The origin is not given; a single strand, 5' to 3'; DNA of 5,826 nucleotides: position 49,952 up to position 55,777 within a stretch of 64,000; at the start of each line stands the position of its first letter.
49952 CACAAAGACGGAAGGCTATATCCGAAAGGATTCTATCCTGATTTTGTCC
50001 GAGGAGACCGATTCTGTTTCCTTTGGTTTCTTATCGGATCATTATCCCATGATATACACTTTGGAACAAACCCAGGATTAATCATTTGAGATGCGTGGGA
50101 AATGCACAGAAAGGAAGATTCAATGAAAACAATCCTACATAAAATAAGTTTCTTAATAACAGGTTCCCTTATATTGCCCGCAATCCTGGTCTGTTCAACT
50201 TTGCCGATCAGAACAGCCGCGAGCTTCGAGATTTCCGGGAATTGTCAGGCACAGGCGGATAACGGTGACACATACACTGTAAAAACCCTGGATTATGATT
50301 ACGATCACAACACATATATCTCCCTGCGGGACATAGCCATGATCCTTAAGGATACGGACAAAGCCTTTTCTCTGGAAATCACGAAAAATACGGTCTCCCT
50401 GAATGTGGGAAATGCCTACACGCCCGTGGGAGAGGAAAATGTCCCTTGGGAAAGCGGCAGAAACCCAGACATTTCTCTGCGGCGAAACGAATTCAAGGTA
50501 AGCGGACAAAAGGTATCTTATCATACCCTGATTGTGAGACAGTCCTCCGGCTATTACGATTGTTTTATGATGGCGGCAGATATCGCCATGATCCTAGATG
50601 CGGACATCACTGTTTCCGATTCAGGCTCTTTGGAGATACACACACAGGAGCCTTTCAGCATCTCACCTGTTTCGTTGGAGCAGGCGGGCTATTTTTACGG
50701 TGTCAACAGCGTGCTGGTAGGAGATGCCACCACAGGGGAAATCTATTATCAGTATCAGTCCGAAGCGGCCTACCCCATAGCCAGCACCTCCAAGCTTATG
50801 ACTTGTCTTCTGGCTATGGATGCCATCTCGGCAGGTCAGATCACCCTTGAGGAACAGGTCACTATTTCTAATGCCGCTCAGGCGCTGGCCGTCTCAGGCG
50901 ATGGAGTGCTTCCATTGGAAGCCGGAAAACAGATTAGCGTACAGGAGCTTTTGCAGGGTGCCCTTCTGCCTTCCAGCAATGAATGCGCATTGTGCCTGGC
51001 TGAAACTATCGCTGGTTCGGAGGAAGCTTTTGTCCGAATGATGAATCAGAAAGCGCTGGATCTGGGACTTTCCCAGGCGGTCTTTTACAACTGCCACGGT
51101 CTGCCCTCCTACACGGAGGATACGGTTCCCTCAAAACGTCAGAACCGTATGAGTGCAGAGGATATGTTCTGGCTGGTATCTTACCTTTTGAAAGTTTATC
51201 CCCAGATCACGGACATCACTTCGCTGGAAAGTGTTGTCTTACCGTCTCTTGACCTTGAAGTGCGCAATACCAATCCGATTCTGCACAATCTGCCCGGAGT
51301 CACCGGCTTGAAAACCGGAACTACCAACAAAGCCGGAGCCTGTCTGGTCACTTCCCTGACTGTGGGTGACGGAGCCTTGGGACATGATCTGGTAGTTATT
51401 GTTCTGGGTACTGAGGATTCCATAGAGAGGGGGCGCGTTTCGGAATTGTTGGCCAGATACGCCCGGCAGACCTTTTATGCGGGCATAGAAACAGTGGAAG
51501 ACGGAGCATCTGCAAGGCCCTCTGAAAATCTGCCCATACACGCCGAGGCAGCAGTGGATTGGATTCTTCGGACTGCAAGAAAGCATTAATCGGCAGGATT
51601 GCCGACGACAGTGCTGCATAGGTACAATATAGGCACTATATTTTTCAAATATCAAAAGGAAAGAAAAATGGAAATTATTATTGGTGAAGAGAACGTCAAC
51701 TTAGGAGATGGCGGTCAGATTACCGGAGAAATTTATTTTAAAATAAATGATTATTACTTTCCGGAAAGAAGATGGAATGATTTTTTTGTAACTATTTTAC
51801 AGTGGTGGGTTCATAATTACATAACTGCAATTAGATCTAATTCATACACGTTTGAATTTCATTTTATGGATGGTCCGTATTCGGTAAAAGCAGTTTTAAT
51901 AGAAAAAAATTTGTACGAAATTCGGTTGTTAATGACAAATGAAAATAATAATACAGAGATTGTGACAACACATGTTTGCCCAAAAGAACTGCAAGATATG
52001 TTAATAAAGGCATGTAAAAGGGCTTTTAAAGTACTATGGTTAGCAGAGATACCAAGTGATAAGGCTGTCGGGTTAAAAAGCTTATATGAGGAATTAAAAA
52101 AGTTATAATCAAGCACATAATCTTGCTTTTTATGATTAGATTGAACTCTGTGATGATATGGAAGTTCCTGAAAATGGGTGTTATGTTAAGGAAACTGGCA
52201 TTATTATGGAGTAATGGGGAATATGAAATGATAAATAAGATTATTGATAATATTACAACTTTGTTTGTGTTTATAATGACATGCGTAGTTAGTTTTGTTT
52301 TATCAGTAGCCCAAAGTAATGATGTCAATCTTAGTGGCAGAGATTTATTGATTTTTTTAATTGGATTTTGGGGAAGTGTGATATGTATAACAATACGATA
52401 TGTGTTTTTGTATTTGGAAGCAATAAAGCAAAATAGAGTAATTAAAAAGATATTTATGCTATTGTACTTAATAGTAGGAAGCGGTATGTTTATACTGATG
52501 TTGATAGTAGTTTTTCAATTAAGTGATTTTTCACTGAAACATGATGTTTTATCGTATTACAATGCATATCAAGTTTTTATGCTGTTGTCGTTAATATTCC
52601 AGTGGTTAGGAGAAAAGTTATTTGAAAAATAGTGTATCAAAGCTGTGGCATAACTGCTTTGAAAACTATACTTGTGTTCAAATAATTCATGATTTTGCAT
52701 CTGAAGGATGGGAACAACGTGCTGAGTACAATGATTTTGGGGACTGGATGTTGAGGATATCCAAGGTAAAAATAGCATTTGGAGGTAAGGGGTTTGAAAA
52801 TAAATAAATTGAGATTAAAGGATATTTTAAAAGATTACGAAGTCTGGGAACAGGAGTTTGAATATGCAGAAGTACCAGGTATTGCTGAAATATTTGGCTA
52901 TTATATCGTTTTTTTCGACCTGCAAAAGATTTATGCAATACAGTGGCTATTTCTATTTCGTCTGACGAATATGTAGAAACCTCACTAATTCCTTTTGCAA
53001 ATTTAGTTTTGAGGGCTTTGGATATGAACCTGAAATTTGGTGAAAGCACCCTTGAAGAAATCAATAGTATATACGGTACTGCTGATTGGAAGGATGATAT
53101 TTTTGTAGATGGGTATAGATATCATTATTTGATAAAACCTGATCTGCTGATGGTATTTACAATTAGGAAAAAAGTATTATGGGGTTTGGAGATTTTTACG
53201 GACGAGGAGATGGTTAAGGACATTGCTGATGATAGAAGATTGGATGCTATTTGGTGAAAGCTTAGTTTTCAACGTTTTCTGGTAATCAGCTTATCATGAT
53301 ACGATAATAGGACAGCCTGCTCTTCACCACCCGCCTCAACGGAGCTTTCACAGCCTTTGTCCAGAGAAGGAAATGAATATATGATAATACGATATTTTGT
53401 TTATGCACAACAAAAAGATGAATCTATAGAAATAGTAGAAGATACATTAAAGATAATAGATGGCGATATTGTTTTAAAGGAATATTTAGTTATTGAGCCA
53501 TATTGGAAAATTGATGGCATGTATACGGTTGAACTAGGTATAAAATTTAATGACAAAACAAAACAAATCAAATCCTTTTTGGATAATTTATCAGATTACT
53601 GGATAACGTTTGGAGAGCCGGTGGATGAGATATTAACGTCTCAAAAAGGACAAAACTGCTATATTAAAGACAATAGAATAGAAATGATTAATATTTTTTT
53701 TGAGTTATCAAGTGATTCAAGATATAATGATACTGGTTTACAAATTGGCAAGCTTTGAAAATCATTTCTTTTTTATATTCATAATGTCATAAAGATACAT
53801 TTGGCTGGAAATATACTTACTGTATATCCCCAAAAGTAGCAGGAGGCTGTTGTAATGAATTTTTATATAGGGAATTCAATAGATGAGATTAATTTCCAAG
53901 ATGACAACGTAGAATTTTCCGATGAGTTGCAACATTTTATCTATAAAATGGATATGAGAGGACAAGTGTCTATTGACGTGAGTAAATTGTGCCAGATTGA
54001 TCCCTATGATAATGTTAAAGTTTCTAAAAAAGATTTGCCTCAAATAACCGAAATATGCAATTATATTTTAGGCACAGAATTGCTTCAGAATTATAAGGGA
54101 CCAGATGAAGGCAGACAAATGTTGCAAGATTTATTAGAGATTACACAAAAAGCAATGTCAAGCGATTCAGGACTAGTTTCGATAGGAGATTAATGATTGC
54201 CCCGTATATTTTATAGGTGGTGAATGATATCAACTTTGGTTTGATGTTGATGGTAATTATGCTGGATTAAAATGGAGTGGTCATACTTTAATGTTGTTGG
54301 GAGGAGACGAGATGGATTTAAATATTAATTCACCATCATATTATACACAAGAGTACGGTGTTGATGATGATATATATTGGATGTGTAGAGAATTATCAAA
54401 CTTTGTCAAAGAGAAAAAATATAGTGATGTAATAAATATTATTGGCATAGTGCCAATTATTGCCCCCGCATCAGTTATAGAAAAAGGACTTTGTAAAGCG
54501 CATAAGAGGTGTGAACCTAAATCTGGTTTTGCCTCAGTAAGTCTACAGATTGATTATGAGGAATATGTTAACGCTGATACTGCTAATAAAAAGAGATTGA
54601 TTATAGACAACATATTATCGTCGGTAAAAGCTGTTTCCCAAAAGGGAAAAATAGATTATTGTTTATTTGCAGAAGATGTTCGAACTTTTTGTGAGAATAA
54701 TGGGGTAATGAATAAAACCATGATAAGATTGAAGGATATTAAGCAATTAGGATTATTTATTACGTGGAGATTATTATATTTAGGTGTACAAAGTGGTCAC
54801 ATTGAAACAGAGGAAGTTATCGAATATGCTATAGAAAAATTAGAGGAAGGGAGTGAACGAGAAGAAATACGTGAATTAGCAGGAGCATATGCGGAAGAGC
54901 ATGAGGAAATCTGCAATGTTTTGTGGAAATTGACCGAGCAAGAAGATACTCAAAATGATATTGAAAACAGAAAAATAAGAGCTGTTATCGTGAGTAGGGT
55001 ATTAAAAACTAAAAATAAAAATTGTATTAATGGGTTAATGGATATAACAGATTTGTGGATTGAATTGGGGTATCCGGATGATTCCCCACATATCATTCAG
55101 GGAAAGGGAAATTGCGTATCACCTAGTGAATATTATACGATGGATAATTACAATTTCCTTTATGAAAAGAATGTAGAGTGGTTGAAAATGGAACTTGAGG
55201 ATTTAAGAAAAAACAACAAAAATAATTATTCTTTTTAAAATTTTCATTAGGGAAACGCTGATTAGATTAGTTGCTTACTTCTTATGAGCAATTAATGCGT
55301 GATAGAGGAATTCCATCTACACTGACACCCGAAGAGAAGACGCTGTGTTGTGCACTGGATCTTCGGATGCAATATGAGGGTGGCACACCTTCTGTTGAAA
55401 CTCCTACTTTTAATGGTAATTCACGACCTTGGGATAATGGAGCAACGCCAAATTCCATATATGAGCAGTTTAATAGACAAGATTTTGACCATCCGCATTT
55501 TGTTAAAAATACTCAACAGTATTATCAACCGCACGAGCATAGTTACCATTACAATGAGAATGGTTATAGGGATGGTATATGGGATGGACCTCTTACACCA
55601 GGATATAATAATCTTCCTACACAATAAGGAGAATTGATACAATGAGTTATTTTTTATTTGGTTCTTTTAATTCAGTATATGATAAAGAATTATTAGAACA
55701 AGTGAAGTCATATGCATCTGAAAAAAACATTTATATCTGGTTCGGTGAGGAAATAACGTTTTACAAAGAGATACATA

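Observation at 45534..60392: About 15-kb co-oriented array of orphan immunity-like genes (putative acquired interbacterial defence locus)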

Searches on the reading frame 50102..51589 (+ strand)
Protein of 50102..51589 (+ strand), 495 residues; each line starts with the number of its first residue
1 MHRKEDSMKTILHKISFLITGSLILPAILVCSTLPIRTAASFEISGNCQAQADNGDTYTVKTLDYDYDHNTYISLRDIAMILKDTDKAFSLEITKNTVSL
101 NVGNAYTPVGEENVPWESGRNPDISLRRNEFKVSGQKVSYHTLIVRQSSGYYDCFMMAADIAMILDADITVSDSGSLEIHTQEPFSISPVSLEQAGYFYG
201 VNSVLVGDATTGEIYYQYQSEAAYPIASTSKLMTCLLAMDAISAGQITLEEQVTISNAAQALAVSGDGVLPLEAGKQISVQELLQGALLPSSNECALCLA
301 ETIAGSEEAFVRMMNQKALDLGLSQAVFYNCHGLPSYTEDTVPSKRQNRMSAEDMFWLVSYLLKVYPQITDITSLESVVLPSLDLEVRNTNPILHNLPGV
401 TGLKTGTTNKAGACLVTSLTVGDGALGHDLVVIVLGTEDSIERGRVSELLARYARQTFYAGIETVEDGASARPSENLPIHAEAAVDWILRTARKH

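Call 5: search_protein_families(library=pfam, max_evalue=0.01, proteins=[window:50102-51589:+])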
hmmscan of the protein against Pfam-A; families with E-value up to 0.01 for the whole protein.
window:50102-51589:+ (495 aa): 3 families
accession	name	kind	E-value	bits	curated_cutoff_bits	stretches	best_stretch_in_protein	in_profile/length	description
PF00768.25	Peptidase_S11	-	6e-53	180.2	27.6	1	203-436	14-236/239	D-alanyl-D-alanine carboxypeptidase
PF13354.11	Beta-lactamase2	-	3.1e-12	46.8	22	1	203-363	1-147/214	Beta-lactamase enzyme family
PF00144.29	Beta-lactamase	-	2.9e-06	27.1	27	1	199-285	12-101/329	Beta-lactamase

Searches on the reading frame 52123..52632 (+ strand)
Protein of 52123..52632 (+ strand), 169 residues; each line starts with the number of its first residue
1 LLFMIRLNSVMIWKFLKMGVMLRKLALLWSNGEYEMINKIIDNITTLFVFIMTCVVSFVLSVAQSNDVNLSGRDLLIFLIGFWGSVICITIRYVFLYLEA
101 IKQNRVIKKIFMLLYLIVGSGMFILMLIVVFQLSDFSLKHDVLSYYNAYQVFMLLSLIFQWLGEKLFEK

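Call 5: search_protein_families(library=pfam, max_evalue=0.01, proteins=[window:52123-52632:+])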
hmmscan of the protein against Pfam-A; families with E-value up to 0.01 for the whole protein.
window:52123-52632:+ (169 aa): 0 families

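Call 7: search_protein_families(library=ncbifam, max_evalue=0.01, proteins=[window:52123-52632:+])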
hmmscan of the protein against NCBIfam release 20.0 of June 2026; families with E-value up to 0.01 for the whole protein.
window:52123-52632:+ (169 aa): 1 family
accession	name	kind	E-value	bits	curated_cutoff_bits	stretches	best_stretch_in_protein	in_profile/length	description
NF045846.1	MSC0882_dom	subfamily_domain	0.0043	16.2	60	1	101-159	3-64/244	MSC_0882 family membrane protein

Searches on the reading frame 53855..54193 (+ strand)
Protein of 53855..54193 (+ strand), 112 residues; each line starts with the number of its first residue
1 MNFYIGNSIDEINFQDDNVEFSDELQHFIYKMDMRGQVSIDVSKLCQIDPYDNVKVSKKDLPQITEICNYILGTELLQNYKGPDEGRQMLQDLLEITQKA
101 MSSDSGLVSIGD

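Call 5: search_protein_families(library=pfam, max_evalue=0.01, proteins=[window:53855-54193:+])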
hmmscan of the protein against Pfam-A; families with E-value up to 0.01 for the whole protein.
window:53855-54193:+ (112 aa): 0 families

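Call 8: search_protein_families(library=ncbifam, max_evalue=0.01, proteins=[window:53855-54193:+])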
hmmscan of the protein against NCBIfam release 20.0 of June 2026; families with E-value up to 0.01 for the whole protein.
window:53855-54193:+ (112 aa): 0 families

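Call 20: find_encoding_contigs(protein=window:53855-54193:+, flank=10000, max_places=10)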
Protein window:53855-54193:+ (112 aa): 1 contig read that carries it; 1 place shown.
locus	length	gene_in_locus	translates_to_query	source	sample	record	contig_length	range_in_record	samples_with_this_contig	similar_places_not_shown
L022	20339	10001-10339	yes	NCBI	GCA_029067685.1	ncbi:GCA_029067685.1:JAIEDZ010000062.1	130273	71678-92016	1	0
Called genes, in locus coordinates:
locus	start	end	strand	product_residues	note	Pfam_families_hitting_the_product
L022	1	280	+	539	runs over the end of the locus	-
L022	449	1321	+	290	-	PF13930:Endonuclea_NS_2 (faint)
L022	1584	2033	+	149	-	-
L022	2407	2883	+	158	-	PF13576:Pentapeptide_3 (faint), PF00805:Pentapeptide (weak), PF13599:Pentapeptide_4 (weak)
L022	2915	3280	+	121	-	PF22283:DUF6960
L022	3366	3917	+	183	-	PF14124:DUF4291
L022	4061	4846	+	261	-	-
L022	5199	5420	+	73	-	PF14206:Cys_rich_CPCC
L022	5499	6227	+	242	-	-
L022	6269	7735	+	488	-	PF00144:Beta-lactamase (weak), PF00768:Peptidase_S11, PF13354:Beta-lactamase2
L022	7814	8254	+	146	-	-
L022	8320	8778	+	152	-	-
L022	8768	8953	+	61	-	-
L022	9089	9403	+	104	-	-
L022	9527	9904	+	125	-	-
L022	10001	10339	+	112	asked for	-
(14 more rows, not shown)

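Call 41: search_protein_families(library=pfam, max_evalue=5, proteins=[window:53855-54193:+])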
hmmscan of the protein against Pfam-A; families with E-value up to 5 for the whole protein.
window:53855-54193:+ (112 aa): 1 family
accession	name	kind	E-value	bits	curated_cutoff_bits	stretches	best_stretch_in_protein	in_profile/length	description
PF06972.17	GIP1_N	-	0.11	13.2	26.4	0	83-101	2-19/60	GBF-interacting protein 1 N-terminal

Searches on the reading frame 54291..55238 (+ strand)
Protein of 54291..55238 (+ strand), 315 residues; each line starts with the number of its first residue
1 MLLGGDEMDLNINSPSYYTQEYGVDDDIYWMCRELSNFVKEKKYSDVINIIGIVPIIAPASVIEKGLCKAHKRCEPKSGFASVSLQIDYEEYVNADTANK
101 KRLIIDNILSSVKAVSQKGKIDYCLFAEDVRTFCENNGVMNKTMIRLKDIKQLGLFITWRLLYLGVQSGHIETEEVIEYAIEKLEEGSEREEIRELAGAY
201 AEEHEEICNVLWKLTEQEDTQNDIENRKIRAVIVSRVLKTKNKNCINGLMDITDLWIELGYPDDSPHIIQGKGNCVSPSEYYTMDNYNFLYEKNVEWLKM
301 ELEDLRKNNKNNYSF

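Call 5: search_protein_families(library=pfam, max_evalue=0.01, proteins=[window:54291-55238:+])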
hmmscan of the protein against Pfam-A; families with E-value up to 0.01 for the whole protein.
window:54291-55238:+ (315 aa): 2 families
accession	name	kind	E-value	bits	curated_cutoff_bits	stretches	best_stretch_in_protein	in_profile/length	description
PF10004.14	DUF2247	-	2.3e-27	96.1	25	1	149-301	2-157/158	Uncharacterized protein conserved in bacteria (DUF2247)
PF15571.11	Imm44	-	2.1e-08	34.9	25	1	39-123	31-117/126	Immunity protein 44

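Call 86: find_related_loci(query=window:54312-55238:+, collection=metagenome_contigs, flank=10000)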
Query window:54312-55238:+ (308 aa) in metagenome_contigs; peptide patterns used: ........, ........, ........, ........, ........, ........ (x = any residue, [..] = any of these).
96 stretches matched a pattern; 69 encode a relative of the query (tblastn E <= 1e-3); 69 distinct loci.
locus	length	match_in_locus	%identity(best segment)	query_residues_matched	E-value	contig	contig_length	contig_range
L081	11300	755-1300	84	122-303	6e-97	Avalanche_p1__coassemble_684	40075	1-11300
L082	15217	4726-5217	71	1-164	5e-71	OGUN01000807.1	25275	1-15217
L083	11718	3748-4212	74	1-155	7e-70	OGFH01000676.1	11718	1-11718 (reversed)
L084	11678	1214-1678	74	1-155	7e-70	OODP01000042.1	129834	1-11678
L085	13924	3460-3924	74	1-155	5e-70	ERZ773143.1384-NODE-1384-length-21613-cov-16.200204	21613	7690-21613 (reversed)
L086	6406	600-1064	74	1-155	5e-70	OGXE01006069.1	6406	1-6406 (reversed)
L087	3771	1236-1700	74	1-155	5e-70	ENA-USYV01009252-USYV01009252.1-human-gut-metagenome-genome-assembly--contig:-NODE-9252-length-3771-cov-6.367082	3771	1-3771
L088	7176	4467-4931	74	1-155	5e-70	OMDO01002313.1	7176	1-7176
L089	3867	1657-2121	74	1-155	5e-70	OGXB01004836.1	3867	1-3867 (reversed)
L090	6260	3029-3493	74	1-155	6e-70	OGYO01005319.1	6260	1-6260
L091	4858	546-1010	74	1-155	6e-70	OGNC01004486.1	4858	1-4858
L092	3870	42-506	74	1-155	4e-70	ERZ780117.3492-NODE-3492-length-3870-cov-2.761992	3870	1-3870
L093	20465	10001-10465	74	1-155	7e-70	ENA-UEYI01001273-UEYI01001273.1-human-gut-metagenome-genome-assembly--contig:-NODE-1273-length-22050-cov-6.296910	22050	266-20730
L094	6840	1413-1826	80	1-138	1e-69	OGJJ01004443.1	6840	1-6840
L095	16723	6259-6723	74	1-155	1e-69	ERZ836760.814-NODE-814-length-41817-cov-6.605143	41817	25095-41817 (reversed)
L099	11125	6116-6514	83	1-133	2e-62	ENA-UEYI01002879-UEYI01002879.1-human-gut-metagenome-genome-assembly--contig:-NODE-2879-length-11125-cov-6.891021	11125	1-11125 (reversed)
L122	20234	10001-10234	87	1-78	5e-42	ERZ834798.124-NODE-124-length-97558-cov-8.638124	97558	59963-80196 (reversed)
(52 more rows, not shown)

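Call 91: search_protein_families(library=pfam, max_evalue=0.001, proteins=[L095:3-1085:+, L122:3844-4932:+, L099:7091-8284:+, L093:1067-9745:+, L081:3-803:+, L099:2-1165:+, L122:8867-9745:+])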
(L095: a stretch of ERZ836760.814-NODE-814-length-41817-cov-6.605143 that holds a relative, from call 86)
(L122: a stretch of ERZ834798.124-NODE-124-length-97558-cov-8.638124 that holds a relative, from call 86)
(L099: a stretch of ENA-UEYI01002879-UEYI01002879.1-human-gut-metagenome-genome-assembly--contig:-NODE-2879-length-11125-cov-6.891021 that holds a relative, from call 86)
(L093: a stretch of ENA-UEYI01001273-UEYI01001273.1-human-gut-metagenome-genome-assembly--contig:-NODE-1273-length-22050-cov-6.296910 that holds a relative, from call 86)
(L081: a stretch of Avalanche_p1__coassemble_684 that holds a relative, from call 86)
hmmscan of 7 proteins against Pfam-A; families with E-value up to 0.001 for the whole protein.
L095:3-1085:+ (360 aa): 0 families

L122:3844-4932:+ (362 aa): 0 families

L099:7091-8284:+ (397 aa): 1 family
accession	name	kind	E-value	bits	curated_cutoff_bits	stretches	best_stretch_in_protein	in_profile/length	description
PF15529.11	Ntox24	-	0.0003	21.5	24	1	311-378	12-76/91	Bacterial toxin 24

L093:1067-9745:+ (2892 aa): 5 families
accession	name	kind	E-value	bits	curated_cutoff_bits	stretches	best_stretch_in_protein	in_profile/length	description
PF05593.20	RHS_repeat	-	2.1e-252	812.4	22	35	2284-2319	1-36/38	RHS Repeat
PF20148.4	DUF6531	-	8.2e-15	55.3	24.1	1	783-857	2-74/74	Domain of unknown function (DUF6531)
PF25174.1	Beta-prop_THOC3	-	5e-07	29.4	305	0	1267-1387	89-207/272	THOC3 beta-propeller domain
PF00688.24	TGFb_propeptide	-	2.2e-06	27.9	25.8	1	438-541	110-212/242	TGF-beta propeptide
PF05887.16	Trypan_PARP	-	5.8e-06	26.8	100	1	65-123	54-112/134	Procyclic acidic repetitive protein (PARP)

L081:3-803:+ (266 aa): 0 families

L099:2-1165:+ (387 aa): 0 families

L122:8867-9745:+ (292 aa): 0 families

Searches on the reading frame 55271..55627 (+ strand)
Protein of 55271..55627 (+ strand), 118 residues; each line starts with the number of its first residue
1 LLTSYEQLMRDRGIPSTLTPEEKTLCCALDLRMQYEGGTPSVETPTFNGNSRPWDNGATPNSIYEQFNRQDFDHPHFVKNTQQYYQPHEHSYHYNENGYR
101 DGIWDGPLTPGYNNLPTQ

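Call 5: search_protein_families(library=pfam, max_evalue=0.01, proteins=[window:55271-55627:+])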
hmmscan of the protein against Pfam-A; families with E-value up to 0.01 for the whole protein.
window:55271-55627:+ (118 aa): 0 families

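Call 8: search_protein_families(library=ncbifam, max_evalue=0.01, proteins=[window:55271-55627:+])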
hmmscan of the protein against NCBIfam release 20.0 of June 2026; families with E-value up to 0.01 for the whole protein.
window:55271-55627:+ (118 aa): 0 families

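Call 41: search_protein_families(library=pfam, max_evalue=5, proteins=[window:55271-55627:+])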
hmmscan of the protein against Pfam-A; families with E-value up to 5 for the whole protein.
window:55271-55627:+ (118 aa): 0 families

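Call 68: search_protein_representatives(protein=window:55271-55627:+)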
Query: 118 residues. Proteins with E-value up to 0.001 (for the whole library): 36; up to 1e-10: 11; up to 1e-30: 2. The best 36 are listed.
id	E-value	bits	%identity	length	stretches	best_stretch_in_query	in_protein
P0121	6.7e-72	256.2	97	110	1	9-118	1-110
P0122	5.6e-35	136.8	67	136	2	61-115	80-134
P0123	1.7e-18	83.5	67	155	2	65-117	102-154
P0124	3.5e-18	82.5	63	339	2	65-116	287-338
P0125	8.7e-18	81.2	70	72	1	65-117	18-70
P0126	2.0e-17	80.0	61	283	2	65-117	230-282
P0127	5.7e-17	78.6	68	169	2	64-117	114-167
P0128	3.2e-16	76.1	83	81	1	77-118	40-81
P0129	1.1e-14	71.2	57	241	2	65-117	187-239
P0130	1.3e-13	67.7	58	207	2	65-117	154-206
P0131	5.9e-13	65.6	53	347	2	65-117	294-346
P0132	1.4e-09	54.6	48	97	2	64-117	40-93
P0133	1.7e-09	54.4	63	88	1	66-108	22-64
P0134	1.8e-09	54.3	50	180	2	65-117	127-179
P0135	1.9e-09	54.2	50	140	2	65-112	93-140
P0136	2.7e-09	53.8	86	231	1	5-41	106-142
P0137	4.3e-09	53.1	55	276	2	66-117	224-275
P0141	2.8e-08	50.5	55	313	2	65-114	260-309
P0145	2.4e-07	47.5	51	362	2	67-117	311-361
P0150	8.6e-06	42.4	47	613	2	65-111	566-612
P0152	1.3e-04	38.6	45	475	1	62-117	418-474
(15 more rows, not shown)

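Call 69: search_protein_families(library=pfam, max_evalue=0.001, proteins=[P0124, P0126, P0131, P0150, P0152, P0145, P0141, P0137, P0129, P0136])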
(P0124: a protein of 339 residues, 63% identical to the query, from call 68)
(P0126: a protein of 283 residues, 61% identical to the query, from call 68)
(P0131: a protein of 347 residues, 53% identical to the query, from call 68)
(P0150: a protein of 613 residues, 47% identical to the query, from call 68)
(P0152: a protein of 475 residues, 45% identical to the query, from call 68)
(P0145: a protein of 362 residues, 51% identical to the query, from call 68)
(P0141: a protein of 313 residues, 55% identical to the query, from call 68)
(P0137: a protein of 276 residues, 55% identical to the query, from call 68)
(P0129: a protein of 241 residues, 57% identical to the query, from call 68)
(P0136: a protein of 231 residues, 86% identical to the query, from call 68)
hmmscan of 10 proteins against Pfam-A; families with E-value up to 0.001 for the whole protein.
P0124 (339 aa): 0 families

P0126 (283 aa): 0 families

P0131 (347 aa): 0 families

P0150 (613 aa): 2 families
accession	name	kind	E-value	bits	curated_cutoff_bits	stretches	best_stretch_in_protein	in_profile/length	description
PF05593.20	RHS_repeat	-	5.4e-12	46.2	22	1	10-47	2-37/38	RHS Repeat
PF15529.11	Ntox24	-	0.00043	21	24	0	535-606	13-82/91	Bacterial toxin 24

P0152 (475 aa): 1 family
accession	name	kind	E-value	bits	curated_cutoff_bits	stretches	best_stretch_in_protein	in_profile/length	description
PF05593.20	RHS_repeat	-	3.9e-08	33.9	22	1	120-153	1-33/38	RHS Repeat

P0145 (362 aa): 1 family
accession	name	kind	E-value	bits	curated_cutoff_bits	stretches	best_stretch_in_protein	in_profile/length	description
PF05593.20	RHS_repeat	-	2e-07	31.7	22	0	110-133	8-30/38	RHS Repeat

P0141 (313 aa): 0 families

P0137 (276 aa): 3 families
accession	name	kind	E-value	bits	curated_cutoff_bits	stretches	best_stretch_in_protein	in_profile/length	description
PF07591.16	PT-HINT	-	2.4e-34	119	27.7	1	51-180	1-137/137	Pretoxin HINT domain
PF14890.11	Intein_splicing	-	8.4e-13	48.8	35.8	1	57-134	7-93/155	Intein splicing domain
PF13403.11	Hint_2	-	1.4e-06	29.2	28.4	1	44-125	1-86/147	Hint domain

P0129 (241 aa): 0 families

P0136 (231 aa): 0 families
